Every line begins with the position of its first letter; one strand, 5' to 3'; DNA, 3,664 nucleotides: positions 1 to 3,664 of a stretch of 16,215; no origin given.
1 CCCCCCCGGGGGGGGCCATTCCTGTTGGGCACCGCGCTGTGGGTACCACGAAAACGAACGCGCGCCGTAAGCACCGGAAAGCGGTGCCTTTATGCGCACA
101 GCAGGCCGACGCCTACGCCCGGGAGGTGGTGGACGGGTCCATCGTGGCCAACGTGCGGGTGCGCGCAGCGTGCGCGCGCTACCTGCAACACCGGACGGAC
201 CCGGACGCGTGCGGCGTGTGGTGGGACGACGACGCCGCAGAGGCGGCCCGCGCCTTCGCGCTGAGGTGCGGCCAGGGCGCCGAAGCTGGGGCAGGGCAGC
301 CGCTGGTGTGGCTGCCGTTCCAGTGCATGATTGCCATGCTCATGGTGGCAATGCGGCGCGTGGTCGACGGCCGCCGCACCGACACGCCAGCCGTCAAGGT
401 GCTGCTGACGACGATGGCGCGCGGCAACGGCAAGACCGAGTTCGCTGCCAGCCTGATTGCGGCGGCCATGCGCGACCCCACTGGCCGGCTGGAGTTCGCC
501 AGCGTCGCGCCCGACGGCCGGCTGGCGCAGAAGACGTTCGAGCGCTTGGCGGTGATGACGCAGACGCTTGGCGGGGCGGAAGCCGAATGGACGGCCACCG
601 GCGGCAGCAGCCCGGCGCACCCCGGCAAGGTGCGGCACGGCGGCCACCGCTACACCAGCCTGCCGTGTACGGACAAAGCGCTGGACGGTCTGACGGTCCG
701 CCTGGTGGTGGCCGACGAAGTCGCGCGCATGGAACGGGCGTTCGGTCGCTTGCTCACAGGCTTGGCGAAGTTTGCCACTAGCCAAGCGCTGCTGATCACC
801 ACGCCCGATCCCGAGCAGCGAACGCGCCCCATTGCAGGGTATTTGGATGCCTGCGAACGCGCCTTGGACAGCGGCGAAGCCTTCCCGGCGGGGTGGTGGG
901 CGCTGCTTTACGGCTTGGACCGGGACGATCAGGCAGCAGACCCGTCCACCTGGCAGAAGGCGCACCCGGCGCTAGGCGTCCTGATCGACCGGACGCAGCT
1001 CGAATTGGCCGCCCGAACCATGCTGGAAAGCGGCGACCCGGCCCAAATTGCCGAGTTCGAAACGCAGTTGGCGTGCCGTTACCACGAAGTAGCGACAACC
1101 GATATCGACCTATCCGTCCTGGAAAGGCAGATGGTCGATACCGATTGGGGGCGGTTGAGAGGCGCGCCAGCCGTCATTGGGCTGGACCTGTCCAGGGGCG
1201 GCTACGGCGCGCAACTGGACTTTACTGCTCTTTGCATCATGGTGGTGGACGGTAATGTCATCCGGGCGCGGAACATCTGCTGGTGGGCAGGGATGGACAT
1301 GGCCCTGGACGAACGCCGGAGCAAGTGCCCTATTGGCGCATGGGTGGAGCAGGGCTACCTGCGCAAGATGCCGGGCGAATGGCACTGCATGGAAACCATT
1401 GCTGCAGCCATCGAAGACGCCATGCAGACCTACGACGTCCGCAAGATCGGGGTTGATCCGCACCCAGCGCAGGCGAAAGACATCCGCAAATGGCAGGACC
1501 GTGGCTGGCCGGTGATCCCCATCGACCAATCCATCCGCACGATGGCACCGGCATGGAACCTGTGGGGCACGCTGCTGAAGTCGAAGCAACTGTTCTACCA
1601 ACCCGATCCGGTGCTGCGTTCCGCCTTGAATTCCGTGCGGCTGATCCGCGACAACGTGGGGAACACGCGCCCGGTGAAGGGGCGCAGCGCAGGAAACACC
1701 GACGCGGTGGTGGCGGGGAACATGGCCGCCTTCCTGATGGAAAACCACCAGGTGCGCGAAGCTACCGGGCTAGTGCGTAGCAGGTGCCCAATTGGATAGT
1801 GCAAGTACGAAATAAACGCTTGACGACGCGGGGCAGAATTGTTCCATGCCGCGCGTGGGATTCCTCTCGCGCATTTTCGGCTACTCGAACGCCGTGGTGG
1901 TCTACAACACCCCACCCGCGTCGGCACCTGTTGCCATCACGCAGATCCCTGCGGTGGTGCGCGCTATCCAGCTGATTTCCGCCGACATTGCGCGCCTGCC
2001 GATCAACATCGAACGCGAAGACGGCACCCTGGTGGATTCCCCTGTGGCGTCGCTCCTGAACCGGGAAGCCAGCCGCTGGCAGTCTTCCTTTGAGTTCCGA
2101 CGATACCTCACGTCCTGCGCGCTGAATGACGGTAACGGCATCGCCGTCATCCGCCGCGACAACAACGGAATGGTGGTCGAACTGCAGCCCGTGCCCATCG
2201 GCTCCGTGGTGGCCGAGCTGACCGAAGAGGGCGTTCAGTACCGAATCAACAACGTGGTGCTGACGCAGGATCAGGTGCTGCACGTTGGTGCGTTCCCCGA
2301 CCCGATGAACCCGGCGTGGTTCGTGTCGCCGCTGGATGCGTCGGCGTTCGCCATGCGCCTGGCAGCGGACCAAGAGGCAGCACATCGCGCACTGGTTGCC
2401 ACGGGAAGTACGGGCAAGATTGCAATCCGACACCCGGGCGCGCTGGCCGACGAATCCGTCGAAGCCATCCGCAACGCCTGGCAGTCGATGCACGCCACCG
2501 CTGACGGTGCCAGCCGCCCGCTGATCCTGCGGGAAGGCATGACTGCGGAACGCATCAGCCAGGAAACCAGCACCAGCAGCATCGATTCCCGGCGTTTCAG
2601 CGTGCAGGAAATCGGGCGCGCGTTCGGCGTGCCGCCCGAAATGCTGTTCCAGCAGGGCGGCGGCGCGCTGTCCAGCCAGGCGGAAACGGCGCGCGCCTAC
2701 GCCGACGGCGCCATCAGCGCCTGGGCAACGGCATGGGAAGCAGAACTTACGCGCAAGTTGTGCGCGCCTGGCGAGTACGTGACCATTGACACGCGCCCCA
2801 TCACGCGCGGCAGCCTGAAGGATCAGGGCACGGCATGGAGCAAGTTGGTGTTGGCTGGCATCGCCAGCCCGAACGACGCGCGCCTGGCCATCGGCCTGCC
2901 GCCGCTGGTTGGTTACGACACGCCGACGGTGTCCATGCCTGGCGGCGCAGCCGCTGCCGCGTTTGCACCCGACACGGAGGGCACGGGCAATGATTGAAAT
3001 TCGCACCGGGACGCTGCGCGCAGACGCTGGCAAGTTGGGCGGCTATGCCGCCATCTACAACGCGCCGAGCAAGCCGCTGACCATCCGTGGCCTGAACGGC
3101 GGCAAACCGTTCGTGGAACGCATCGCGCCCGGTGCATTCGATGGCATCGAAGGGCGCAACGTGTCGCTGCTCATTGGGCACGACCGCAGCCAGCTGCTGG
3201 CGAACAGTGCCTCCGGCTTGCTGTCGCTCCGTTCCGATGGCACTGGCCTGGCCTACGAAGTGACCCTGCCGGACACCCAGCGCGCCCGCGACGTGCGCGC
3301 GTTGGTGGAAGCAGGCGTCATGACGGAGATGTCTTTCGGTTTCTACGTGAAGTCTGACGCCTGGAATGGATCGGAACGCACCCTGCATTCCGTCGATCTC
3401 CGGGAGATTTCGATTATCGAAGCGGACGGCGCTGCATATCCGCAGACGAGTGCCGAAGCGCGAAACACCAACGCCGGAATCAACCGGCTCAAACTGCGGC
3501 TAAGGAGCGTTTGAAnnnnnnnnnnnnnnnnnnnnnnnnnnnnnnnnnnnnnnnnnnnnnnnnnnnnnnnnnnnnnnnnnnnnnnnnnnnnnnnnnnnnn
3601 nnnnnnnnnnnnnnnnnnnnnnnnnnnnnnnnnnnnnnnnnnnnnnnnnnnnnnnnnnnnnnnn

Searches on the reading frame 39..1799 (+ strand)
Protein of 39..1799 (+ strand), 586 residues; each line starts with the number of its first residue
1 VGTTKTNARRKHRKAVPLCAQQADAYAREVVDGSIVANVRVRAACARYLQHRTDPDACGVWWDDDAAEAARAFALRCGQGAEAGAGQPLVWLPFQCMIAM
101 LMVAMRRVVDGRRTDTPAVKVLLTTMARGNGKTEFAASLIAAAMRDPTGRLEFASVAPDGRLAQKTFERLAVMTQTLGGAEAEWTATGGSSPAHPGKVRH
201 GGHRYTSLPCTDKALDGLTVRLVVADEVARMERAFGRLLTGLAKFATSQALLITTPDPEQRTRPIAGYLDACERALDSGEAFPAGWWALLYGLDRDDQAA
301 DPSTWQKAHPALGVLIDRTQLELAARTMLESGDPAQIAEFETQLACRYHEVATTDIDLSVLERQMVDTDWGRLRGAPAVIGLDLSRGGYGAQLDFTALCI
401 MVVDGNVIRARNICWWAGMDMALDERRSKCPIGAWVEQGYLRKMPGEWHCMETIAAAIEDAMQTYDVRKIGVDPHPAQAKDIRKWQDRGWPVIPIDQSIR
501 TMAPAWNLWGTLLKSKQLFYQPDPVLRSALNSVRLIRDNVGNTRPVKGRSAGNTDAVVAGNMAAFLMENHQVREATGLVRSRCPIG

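Call 17: search_protein_families(library=pfam, proteins=[window:39-1799:+], max_evalue=0.01)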
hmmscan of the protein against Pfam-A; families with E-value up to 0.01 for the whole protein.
window:39-1799:+ (586 aa): 2 families
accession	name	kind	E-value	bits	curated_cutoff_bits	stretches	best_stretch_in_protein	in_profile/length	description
PF20441.4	TerL_nuclease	-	1.1e-16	61.3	24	1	286-562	7-277/286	Terminase large subunit, endonuclease domain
PF00270.35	DEAD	-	0.0004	20.6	26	1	122-246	17-145/167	DEAD/DEAH box helicase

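Call 18: search_protein_families(library=phrogs, proteins=[window:39-1799:+], max_evalue=0.001)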
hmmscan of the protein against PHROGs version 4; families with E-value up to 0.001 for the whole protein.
window:39-1799:+ (586 aa): 5 families
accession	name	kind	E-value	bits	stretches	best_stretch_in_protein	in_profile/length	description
phrog_9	-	head and packaging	1.9e-62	213.2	1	15-574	168-670/812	terminase large subunit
phrog_2699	-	head and packaging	3.2e-32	112.7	1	287-574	18-300/315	terminase large subunit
phrog_4914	-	head and packaging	2.2e-13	51.3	1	21-175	9-162/213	terminase large subunit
phrog_10517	-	head and packaging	1.2e-08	35.8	1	22-135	36-146/207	terminase large subunit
phrog_7331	-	head and packaging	4.5e-07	30.5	1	484-572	9-97/113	terminase large subunit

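Call 58: search_dna_similar(query=window:39-1799:+, collection=phages, mode=protein, max_evalue=1e-10, max_rows=12)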
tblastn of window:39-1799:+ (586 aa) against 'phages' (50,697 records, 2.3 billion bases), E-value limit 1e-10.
Records with a match: 179; places in all: 179; records where one place covers at least 80% of the query: 11.
Best place of each record, by identity: <60% 179.
By first word of the organism name: Streptococcus 98; phage 12; Ralstonia 12; Ruminococcus 7; Lactobacillus 4; Coprococcus 4; Nocardia 3; Mammaliicoccus 3; Blautia 3; Lachnospiraceae 3; and 23 more.
By host as written in the record: - 13; Streptococcus suis 11; Ralstonia solanacearum 10; Ruminococcus sp. 6; Coprococcus sp. 4; Streptococcus pyogenes 3; Blautia sp. 3; Lachnospiraceae 3; and 113 more.
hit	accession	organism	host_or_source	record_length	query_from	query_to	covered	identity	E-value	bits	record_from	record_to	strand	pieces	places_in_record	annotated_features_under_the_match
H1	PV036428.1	phage NatCom_18656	human feces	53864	85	563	82%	25.1%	1e-18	97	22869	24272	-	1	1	terminase large subunit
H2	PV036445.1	Evtepia phage NatCom_42594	Evtepia sp. 900546255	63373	85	563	82%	25.1%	1e-18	97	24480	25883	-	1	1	terminase large subunit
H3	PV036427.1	Evtepia phage NatCom_11697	Evtepia sp.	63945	85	563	82%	25.1%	1e-18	97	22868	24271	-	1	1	terminase large subunit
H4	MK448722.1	Streptococcus phage Javan269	Streptococcus infantis SK970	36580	85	576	84%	23.3%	5e-15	85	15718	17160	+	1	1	terminase large subunit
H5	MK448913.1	Streptococcus phage Javan346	Streptococcus oralis 734_SORA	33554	85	576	84%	23.3%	6e-15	85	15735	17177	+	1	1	terminase large subunit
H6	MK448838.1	Streptococcus phage Javan100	Streptococcus constellatus 925_SCON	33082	85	576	84%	23.3%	4e-12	76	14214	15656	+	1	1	terminase large subunit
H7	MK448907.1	Streptococcus phage Javan320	Streptococcus mitis P-23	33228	85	559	81%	23.7%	5e-16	88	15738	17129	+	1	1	terminase large subunit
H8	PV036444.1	Clostridium phage NatCom_42228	Clostridium sp. 003024715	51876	85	559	81%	23.5%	1e-16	90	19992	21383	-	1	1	terminase large subunit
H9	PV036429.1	phage NatCom_19828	human feces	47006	86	559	81%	23.5%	4e-16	88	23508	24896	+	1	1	terminase large subunit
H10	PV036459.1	phage IMGVR 517045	human feces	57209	85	559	81%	23.3%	7e-14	81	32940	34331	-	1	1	terminase large subunit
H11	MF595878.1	Caldibacillus phage CBP1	Caldibacillus debilis GB1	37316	77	579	86%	22.0%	5e-13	79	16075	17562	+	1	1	terminase large subunit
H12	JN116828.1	Nocardia phage NBR1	Nocardia brasiliensis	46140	193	559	63%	26.1%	5e-12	76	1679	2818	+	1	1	terL: terminase large subunit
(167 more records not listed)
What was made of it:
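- Tried and rejected: TerL reaches at most 26% identity to any cultured phage, so no cultured relative can be used for transfer of knowledge (call 58).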

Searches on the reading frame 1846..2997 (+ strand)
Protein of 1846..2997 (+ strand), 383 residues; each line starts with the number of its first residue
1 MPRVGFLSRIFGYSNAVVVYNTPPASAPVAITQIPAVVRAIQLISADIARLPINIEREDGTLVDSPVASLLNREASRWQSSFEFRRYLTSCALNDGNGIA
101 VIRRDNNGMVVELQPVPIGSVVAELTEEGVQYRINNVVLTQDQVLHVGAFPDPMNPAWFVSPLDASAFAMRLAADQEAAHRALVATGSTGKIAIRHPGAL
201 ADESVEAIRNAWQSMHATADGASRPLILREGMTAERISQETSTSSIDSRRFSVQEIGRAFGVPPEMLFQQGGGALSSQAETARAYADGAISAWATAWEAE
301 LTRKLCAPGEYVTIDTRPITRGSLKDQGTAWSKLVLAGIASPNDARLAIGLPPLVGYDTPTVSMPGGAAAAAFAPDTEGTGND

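Call 17: search_protein_families(library=pfam, proteins=[window:1846-2997:+], max_evalue=0.01)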
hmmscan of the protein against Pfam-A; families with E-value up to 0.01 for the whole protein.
window:1846-2997:+ (383 aa): 1 family
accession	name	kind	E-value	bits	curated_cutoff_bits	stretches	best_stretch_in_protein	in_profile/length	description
PF04860.17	Phage_portal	-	5.2e-61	207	39.1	1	35-347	1-318/321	Phage portal protein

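Call 18: search_protein_families(library=phrogs, proteins=[window:1846-2997:+], max_evalue=0.001)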
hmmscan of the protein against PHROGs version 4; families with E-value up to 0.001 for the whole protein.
window:1846-2997:+ (383 aa): 3 families
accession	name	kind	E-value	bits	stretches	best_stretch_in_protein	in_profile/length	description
phrog_12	-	head and packaging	2.2e-64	219.6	1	25-368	84-439/646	portal protein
phrog_2662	-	head and packaging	1.1e-39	137.6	1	32-377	65-435/717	portal protein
phrog_5929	-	head and packaging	2.3e-19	70.6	1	187-356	15-189/228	portal protein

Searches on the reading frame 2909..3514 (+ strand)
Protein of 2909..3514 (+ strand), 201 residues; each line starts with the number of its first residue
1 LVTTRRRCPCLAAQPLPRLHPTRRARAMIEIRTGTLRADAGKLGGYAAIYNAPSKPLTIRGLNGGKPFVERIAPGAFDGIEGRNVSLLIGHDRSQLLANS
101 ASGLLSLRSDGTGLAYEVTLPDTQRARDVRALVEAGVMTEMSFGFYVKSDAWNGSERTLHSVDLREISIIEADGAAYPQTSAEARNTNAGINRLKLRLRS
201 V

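Call 17: search_protein_families(library=pfam, proteins=[window:2909-3514:+], max_evalue=0.01)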
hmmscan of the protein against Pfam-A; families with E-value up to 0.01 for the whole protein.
window:2909-3514:+ (201 aa): 1 family
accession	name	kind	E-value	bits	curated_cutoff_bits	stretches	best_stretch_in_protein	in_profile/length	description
PF04586.22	Peptidase_S78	-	2.7e-30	106.1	21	1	38-186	10-156/165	Caudovirus prohead serine protease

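Call 18: search_protein_families(library=phrogs, proteins=[window:2909-3514:+], max_evalue=0.001)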
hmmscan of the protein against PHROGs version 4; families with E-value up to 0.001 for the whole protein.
window:2909-3514:+ (201 aa): 11 families
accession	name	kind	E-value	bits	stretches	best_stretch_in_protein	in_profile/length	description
phrog_80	-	head and packaging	3.5e-35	123.3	1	27-186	215-379/607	head maturation protease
phrog_2263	-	head and packaging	7.1e-24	85.6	1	42-185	40-176/551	major head protein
phrog_13042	-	head and packaging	7.4e-21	75.7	1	64-193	44-181/386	major head protein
phrog_37668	-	head and packaging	3.6e-16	60.2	1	62-186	37-167/313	head maturation protease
phrog_36211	-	head and packaging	1.4e-13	51.6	1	65-186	38-165/378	head maturation protease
phrog_9644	-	head and packaging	1.6e-10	41.8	1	38-171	160-294/341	head maturation protease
phrog_617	-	head and packaging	2.3e-06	27.8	1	82-171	58-149/626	major head protein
phrog_7053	-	head and packaging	9.6e-06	26.3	1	42-156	38-151/390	head maturation protease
phrog_3270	-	head and packaging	0.00014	21.6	1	72-171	24-117/603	head maturation protease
phrog_3244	-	head and packaging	0.00023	22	1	82-168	68-165/326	head maturation protease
phrog_10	-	head and packaging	0.00064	19.8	1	32-158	13-136/752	major head protein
